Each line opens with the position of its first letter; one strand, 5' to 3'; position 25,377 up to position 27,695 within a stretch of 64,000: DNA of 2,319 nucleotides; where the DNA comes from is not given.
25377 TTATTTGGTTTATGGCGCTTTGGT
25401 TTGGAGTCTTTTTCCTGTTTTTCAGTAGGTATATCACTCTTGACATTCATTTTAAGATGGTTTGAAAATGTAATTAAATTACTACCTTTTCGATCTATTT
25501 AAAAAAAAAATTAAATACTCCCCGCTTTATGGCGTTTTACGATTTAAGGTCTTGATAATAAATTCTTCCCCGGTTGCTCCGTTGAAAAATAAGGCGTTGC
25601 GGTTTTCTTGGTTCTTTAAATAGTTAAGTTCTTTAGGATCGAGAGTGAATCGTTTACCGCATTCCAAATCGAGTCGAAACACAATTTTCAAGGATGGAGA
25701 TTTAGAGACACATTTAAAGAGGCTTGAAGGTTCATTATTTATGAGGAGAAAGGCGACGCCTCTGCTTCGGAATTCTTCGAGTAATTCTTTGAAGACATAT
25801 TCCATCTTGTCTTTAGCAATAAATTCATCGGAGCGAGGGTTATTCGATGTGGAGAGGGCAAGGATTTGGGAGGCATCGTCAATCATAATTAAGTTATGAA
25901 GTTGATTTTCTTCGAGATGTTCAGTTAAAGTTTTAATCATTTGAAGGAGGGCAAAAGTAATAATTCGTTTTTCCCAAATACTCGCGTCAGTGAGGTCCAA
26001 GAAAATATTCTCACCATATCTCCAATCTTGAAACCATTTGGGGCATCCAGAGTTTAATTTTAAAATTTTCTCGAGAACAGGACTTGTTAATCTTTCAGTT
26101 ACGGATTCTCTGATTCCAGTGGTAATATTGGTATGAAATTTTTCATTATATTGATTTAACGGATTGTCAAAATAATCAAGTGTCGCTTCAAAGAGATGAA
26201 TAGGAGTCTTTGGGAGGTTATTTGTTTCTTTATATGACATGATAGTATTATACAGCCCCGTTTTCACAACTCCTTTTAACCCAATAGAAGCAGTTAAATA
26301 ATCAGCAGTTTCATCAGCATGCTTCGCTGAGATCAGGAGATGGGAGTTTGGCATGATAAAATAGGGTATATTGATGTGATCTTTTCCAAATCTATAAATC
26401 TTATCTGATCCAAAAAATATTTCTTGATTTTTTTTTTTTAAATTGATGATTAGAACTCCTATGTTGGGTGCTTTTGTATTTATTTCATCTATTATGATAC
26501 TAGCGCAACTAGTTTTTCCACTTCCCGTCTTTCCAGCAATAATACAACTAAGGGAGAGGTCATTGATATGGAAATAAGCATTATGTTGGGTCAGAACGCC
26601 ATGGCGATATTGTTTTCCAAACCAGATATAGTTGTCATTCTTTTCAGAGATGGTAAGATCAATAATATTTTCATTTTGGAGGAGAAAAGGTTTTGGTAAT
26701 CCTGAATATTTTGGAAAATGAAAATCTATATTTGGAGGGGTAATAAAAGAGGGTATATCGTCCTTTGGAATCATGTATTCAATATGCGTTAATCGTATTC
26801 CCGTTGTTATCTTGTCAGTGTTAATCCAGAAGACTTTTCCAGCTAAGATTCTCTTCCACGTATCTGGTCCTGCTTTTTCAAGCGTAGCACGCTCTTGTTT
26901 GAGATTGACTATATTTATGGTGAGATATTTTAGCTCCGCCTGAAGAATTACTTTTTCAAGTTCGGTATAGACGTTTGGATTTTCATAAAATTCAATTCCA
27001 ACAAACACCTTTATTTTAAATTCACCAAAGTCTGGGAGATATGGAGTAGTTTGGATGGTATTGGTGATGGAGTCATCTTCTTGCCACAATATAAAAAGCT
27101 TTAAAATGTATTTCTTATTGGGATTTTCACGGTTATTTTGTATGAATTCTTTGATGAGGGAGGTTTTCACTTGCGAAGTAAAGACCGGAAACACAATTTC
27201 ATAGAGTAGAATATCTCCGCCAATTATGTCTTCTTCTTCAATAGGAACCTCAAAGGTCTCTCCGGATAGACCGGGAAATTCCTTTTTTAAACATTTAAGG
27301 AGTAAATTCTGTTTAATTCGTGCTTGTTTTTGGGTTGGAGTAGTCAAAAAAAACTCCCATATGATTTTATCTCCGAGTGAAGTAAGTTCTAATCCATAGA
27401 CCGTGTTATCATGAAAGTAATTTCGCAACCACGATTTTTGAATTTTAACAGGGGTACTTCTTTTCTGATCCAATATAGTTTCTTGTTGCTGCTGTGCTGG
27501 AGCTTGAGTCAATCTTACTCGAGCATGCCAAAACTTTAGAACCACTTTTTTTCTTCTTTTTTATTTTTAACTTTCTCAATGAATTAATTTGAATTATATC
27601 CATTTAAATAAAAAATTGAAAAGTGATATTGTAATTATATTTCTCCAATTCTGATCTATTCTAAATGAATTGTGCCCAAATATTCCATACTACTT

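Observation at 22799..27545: Co-oriented HerA/FtsK-like ATPase plus quadruple-HNH/wHTH protein next to tRNA-Asn: candidate undescribed nuclease-ATPase module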

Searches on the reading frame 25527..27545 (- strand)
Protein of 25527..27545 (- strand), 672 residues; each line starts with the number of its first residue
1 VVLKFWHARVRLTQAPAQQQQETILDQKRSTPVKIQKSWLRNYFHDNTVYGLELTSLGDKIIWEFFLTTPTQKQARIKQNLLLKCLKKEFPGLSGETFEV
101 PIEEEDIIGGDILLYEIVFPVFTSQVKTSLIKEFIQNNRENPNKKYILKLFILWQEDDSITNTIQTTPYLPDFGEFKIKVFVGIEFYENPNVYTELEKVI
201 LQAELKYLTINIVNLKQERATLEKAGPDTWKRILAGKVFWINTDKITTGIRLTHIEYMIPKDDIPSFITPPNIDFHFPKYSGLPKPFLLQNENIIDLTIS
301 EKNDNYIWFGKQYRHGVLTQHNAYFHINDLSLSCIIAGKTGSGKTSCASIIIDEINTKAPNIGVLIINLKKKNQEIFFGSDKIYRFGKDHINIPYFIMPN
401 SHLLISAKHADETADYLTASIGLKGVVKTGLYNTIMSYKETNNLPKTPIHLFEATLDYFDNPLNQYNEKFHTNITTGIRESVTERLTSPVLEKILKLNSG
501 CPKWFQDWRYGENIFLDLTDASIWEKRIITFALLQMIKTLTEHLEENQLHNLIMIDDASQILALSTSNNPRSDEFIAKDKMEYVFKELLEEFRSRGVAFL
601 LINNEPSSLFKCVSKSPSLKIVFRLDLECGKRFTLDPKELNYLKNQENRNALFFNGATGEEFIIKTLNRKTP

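Call 4: search_protein_families(library=pfam, proteins=[window:25527-27545:-], max_evalue=1)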
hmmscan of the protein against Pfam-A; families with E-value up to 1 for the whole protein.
window:25527-27545:- (672 aa): 10 families
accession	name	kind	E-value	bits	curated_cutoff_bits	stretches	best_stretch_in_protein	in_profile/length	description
PF01935.23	DUF87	-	1.2e-05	25.9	23.2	1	322-367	13-58/220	Helicase HerA, central domain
PF00004.35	AAA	-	0.0057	17.5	21.2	1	335-368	2-30/131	ATPase family associated with various cellular activities (AAA)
PF13401.12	AAA_22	-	0.013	16.3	27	0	333-373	7-45/130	AAA domain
PF06414.18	Zeta_toxin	-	0.036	13.9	22.3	1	333-358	18-42/199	Zeta toxin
PF24883.2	NPHP3_N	-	0.041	14.5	24.8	1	334-366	25-57/164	Nephrocystin 3, N-terminal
PF04851.21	ResIII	-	0.047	14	22.5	1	334-367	26-59/164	Type III restriction enzyme, res subunit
PF00270.35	DEAD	-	0.047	13.9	26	1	333-367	16-51/167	DEAD/DEAH box helicase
PF20720.3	nSTAND3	-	0.057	13.6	27.2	1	333-354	19-40/155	Novel STAND NTPase 3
PF03205.20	MobB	-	0.072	13.4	26.6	0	196-237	16-57/133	Molybdopterin guanine dinucleotide synthesis protein B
PF00437.27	T2SSE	-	0.26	10.3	24.9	1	331-362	142-173/370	Type II/IV secretion system protein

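Call 5: search_protein_families(library=padloc, proteins=[window:25527-27545:-], max_evalue=1)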
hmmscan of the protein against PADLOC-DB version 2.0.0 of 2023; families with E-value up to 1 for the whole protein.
window:25527-27545:- (672 aa): 2 families
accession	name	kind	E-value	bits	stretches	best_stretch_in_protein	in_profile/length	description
PDLC04140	mad8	-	2.5e-13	48.2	1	307-657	4-290/314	mads_8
PDLC04105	HerA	-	0.0027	14.3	1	320-403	154-246/576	-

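Call 9: find_homologous_proteins(query=window:25527-27545:-)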
Query window:25527-27545:- (672 aa): 20 proteins with E <= 0.001 among 8000 candidates.
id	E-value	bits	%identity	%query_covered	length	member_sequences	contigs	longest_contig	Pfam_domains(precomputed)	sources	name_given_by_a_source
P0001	0.0e+0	1535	100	100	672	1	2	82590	PF01935.24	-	-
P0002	0.0e+0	1184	77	100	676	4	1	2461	PF01935.24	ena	-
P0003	0.0e+0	1020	68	99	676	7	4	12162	PF04851.22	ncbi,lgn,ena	-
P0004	5.9e-238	810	56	100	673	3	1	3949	-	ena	-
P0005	3.8e-236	804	56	100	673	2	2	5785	PF01935.24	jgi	-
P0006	5.3e-233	793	55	100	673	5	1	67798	PF01935.24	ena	-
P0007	5.5e-231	786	55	99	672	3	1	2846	-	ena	-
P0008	4.0e-215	734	51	99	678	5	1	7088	PF01935.24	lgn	-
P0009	1.7e-214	732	52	99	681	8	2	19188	PF01935.24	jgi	-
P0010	4.0e-214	731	52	99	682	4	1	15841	-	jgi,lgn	-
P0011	9.1e-214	730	52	98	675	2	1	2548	PF01935.24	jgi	-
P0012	5.3e-213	727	51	99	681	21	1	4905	-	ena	-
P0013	2.4e-212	725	52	98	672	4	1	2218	PF01935.24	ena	-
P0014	8.9e-212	723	50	99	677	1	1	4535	PF01935.24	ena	-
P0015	5.8e-211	720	51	99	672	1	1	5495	PF01935.24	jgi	jgi:hypothetical protein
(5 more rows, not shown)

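Call 11: find_encoding_contigs(protein=P0006, flank=8000, max_places=3)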
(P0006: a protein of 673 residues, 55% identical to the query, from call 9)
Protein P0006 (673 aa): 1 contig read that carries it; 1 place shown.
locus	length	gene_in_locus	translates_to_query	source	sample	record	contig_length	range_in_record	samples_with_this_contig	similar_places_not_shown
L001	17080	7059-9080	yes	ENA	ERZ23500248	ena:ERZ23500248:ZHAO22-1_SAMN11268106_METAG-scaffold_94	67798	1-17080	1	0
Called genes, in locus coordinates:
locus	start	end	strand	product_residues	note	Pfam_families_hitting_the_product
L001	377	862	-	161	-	PF13673:Acetyltransf_10 (weak), PF00583:Acetyltransf_1, PF13508:Acetyltransf_7, PF08445:FR47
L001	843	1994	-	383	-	PF13353:Fer4_12 (weak), PF04055:Radical_SAM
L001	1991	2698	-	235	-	PF01909:NTP_transf_2 (weak)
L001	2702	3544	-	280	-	-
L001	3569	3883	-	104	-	PF03091:CutA1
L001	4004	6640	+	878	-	PF22666:Glyco_hydro_2_N2, PF00703:Glyco_hydro_2, PF17786:Mannosidase_ig (weak), PF17753:Ig_mannosidase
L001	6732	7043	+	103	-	-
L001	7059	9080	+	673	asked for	PF01935:DUF87 (faint)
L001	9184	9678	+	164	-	-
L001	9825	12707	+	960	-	PF26683:Tyr_recomb_halo_N (faint)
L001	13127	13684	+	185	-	PF16221:HTH_47 (faint)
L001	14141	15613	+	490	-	PF01139:RtcB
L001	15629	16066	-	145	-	PF01951:Archease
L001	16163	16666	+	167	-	-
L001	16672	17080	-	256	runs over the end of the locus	PF01864:CarS-like, PF01148:CTP_transf_1 (weak)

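Call 12: find_encoding_contigs(protein=P0009, flank=8000, max_places=3)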
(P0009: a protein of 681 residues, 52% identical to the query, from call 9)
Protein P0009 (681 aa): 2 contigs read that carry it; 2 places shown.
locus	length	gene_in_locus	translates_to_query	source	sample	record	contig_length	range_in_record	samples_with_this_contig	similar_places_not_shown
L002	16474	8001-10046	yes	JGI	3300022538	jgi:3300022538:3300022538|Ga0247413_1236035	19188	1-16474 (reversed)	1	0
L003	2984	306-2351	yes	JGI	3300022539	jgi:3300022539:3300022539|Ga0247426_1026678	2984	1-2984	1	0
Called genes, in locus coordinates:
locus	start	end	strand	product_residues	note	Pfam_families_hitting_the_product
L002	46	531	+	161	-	-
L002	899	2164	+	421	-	PF04055:Radical_SAM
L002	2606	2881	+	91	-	-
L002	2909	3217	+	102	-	-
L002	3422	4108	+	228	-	PF14622:Ribonucleas_3_3, PF00636:Ribonuclease_3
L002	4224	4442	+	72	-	-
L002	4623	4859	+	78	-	-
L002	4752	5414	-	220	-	-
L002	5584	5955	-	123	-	-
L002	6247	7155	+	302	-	-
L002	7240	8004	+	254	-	-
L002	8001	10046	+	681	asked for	PF01935:DUF87 (weak)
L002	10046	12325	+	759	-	-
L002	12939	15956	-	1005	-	PF20465:MmeI_hel (faint), PF02384:N6_Mtase, PF20473:MmeI_Mtase, PF07669:Eco57I, PF12950:TaqI_C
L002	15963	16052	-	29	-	-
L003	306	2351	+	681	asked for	PF01935:DUF87 (weak)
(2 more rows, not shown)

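Call 13: find_encoding_contigs(protein=P0010, flank=8000, max_places=3)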
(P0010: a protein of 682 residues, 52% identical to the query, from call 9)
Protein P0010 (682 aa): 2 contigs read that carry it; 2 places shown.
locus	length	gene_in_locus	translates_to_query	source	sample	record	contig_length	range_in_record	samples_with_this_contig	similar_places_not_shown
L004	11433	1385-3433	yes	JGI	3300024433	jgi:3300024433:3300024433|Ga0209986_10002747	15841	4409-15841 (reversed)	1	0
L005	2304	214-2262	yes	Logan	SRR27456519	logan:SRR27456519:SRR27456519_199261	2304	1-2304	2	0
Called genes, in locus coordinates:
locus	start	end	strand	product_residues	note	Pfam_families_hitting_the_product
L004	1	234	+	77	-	?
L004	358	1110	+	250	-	-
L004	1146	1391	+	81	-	-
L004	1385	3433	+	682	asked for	-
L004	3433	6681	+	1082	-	-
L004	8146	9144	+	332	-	-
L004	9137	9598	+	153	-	PF04068:Fer4_RLI (weak), PF04034:Ribo_biogen_C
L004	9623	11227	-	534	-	PF00118:Cpn60_TCP1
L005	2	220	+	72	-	?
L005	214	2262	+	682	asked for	-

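Call 14: find_encoding_contigs(protein=P0003, flank=8000, max_places=3)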
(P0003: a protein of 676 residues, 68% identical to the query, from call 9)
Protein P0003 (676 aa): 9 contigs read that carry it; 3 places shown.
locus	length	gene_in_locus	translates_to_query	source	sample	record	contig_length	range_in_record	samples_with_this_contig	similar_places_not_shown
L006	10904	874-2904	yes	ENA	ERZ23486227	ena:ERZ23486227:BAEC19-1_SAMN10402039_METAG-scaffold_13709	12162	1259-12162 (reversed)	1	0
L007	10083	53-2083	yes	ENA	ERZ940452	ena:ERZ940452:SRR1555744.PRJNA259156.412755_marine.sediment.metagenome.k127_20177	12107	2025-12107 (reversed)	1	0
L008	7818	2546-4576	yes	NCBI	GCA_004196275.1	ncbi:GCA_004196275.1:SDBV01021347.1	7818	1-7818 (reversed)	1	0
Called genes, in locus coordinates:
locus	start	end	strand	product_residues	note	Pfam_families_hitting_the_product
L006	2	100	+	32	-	?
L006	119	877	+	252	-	-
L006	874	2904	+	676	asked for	PF04851:ResIII (faint)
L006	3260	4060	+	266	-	-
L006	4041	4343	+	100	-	-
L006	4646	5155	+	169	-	-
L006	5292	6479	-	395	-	-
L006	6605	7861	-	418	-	PF00899:ThiF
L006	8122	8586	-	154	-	-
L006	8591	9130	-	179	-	-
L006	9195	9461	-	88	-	PF10790:DUF2604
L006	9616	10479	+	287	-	PF19810:HFX_2341_N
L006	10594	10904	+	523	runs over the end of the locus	?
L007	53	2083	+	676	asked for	PF04851:ResIII (faint)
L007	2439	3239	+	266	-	-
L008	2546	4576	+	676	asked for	PF04851:ResIII (faint)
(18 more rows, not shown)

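Call 22: search_protein_families(library=pfam, proteins=[L002:7240-8004:+, L002:6235-7155:+, L001:9825-12707:+, L001:9184-9678:+, L006:3254-4060:+, L006:4041-4343:+, L006:4646-5155:+, L002:4752-5414:-, L004:3433-6681:+], max_evalue=0.5)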
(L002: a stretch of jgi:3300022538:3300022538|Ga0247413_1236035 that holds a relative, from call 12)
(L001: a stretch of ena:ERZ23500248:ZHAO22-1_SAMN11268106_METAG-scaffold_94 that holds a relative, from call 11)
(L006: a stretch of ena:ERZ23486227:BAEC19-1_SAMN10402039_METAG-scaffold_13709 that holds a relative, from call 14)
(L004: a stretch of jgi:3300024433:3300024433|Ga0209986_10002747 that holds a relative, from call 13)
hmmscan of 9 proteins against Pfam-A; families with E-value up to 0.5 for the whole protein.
L002:7240-8004:+ (254 aa): 2 families
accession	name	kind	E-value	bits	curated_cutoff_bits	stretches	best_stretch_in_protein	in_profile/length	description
PF13398.12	Peptidase_M50B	-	0.0061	16.7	26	1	32-180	15-151/201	Peptidase M50B-like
PF02163.28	Peptidase_M50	-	0.087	12.6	27.2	1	39-199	7-165/221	Peptidase family M50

L002:6235-7155:+ (306 aa): 3 families
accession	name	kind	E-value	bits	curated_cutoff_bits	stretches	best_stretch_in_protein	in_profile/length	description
PF09723.15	Zn_ribbon_8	-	0.051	14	34.4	0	29-50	4-25/41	Zinc ribbon domain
PF15607.11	Ntox44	-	0.062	14.1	24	1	20-43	42-65/104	Bacterial toxin 44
PF18551.6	TackOD1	-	0.099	12.6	32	1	13-48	88-122/188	Thaumarchaeal output domain 1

L001:9825-12707:+ (960 aa): 0 families

L001:9184-9678:+ (164 aa): 3 families
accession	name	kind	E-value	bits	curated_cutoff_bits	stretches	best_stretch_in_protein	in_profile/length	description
PF19886.4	DUF6359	-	0.055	13.7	23.2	1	104-135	77-108/110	Domain of unknown function (DUF6359)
PF24643.1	DUF7637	-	0.13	12.8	27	1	4-41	74-111/112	Domain of unknown function (DUF7637)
PF03000.19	NPH3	-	0.14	12.2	27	1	75-123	169-215/258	NPH3 family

L006:3254-4060:+ (268 aa): 1 family
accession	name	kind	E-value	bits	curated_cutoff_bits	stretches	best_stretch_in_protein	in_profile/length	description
PF02518.31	HATPase_c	-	0.037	14.9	26.4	1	125-209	8-83/111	Histidine kinase-, DNA gyrase B-, and HSP90-like ATPase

L006:4041-4343:+ (100 aa): 1 family
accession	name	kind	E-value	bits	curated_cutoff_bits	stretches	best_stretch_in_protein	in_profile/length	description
PF14213.11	DUF4325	-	8.3e-05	22.7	23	1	27-79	2-62/64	STAS-like domain of unknown function (DUF4325)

L006:4646-5155:+ (169 aa): 0 families

L002:4752-5414:- (220 aa): 1 family
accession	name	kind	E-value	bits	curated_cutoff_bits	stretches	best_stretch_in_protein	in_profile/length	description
PF07332.16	Phage_holin_3_6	-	0.09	13.3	28.4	1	134-194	29-96/116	Putative Actinobacterial Holin-X, holin superfamily III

L004:3433-6681:+ (1082 aa): 13 families
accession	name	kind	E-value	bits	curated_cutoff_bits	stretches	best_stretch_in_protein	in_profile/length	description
PF21984.2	DnaD_N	-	0.0011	19.6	27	1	1009-1063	21-76/101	DnaD N-terminal domain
PF14522.11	Cytochrome_C7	-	0.0093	16.2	24.8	0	757-786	32-58/67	Cytochrome c7 and related cytochrome c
PF02082.26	Rrf2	-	0.0096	16.5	30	1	1010-1053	12-54/132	Iron-dependent Transcriptional regulator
PF13412.12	HTH_24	-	0.017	15.1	21.9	1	1019-1053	14-48/48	Winged helix-turn-helix DNA-binding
PF08220.18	HTH_DeoR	-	0.021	15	21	1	1013-1053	5-45/57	DeoR-like helix-turn-helix domain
PF09699.15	Paired_CXXCH_1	-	0.023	14.8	20.6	0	410-430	21-40/41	Doubled CXXCH motif (Paired_CXXCH_1)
PF20008.5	DUF6429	-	0.024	14.8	31.6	1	1042-1077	31-65/71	Domain of unknown function (DUF6429)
PF22665.2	DUF6293_C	-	0.03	15.2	27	1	1037-1071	62-96/101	DUF6293 C-terminal winged helix domain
PF22536.2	POLR3C_WHD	-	0.037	14.5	30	1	1007-1061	10-64/77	POLR3C, C-terminal winged-helix domain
PF25206.1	DUF7836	-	0.076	13.3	26.7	0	404-431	15-42/59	Domain of unknown function (DUF7836)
PF21715.3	CggR_N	-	0.11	12.6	30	1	1017-1070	12-61/71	CggR N-terminal DNA binding domain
PF01325.25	Fe_dep_repress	-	0.13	12.9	26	0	1008-1053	8-53/60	Iron dependent repressor, N-terminal DNA binding domain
PF12775.13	AAA_7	-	0.15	12.1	25.8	1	878-919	49-90/181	P-loop containing dynein motor region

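Call 31: search_solved_structures(query=A1, max_evalue=1, show_alignments=2)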
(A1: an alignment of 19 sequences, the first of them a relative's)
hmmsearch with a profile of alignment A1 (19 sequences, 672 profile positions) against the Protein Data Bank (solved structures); distinct sequences matched with E-value up to 1: 5.
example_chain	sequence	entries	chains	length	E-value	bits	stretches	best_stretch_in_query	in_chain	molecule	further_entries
8wiv_A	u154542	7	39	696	0.029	16.1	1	301-396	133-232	Helicase HerA central domain-containing protein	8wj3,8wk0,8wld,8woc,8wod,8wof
9dfv_D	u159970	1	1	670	0.32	12.7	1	319-354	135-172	Unconventional myosin-VIIa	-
2gza_A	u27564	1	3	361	0.36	12.5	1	328-354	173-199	Type IV secretion system protein VirB11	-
1x5b_A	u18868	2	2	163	0.88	11.2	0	312-368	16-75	signal transducing adaptor molecule 2 | Signal transducing adapter molecule 2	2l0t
9l5r_Y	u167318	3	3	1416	0.95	11.1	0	333-377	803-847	Pre-mRNA-splicing factor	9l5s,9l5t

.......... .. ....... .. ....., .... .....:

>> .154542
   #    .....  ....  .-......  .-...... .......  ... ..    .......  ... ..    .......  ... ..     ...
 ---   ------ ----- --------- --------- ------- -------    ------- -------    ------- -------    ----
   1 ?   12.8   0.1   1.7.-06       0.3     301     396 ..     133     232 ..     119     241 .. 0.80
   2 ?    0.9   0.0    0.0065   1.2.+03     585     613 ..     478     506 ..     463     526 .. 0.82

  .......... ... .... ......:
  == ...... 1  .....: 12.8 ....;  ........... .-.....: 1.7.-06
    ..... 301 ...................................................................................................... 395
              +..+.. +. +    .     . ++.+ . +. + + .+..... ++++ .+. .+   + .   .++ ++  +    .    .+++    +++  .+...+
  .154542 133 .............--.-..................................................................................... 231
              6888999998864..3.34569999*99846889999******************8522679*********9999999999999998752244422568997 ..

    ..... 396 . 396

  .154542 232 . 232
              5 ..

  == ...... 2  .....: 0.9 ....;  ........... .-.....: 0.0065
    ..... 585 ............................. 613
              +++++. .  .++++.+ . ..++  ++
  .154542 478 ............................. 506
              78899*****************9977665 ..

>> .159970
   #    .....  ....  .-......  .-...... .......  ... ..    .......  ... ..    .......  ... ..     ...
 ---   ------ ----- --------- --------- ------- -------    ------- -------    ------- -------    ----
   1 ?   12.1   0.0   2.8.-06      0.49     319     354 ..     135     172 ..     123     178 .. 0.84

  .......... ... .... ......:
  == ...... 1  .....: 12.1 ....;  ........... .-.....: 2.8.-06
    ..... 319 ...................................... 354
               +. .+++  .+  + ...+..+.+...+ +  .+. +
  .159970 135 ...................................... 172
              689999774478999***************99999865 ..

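Call 39: predict_structure(alignment_id=A1)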
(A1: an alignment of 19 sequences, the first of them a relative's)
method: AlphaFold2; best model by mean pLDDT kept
length: 672 residues; sequences in the alignment: 19
mean_pLDDT: 60.1   pTM: 0.53
mean pLDDT of the five models: 60.1, 59.2, 58.2, 56.7, 51.7
residues with pLDDT >= 90: 66; 70-90: 175; 50-70: 191; < 50: 240
segments of 3 or more residues with pLDDT < 50: 1-4, 15-40, 101-129, 157-176, 209-298, 313-318, 607-616, 624-672
pLDDT, mean of each block of 10 residues (from residue 1): 48 47 40 40 54 56 58 68 64 53 35 41 40 58 62 50 30 46 57 62 56 32 24 26 26 31 30 31 26 36 75 47 69 67 74 86 91 81 85 83 80 88 81 91 90 89 67 79 85 82 90 93 88 90 78 86 57 63 73 81 62 50 45 41 43 38 38 30
secondary structure, 60 per line:
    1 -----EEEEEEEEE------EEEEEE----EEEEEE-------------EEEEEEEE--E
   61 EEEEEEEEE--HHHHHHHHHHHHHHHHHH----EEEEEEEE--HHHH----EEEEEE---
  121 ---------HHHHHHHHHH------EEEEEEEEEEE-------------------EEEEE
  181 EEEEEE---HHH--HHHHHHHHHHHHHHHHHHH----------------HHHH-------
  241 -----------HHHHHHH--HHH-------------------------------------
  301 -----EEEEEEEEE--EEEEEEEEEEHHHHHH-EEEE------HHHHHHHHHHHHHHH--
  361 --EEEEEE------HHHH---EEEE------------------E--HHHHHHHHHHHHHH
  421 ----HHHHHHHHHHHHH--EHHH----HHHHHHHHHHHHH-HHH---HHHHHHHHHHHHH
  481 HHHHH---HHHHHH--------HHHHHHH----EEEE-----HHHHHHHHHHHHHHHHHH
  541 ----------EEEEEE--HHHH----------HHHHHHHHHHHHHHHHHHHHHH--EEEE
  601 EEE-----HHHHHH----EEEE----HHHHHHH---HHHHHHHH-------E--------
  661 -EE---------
elements in order (helices of 4 or more, strands of 3 or more residues): E6-14 E21-26 E31-36 E50-57 E60-69 H72-89 E94-101 H104-107 E112-117 H130-139 E146-156 E176-186 H195-213 H230-233 H252-258 E306-314 E317-326 H327-332 E334-337 H344-358 E363-368 H375-378 E382-385 H407-420 H425-437 H448-460 H468-485 H489-494 H503-509 E514-517 H523-540 E551-556 H559-562 H573-594 E597-603 H609-614 E619-622 H627-633 H637-644
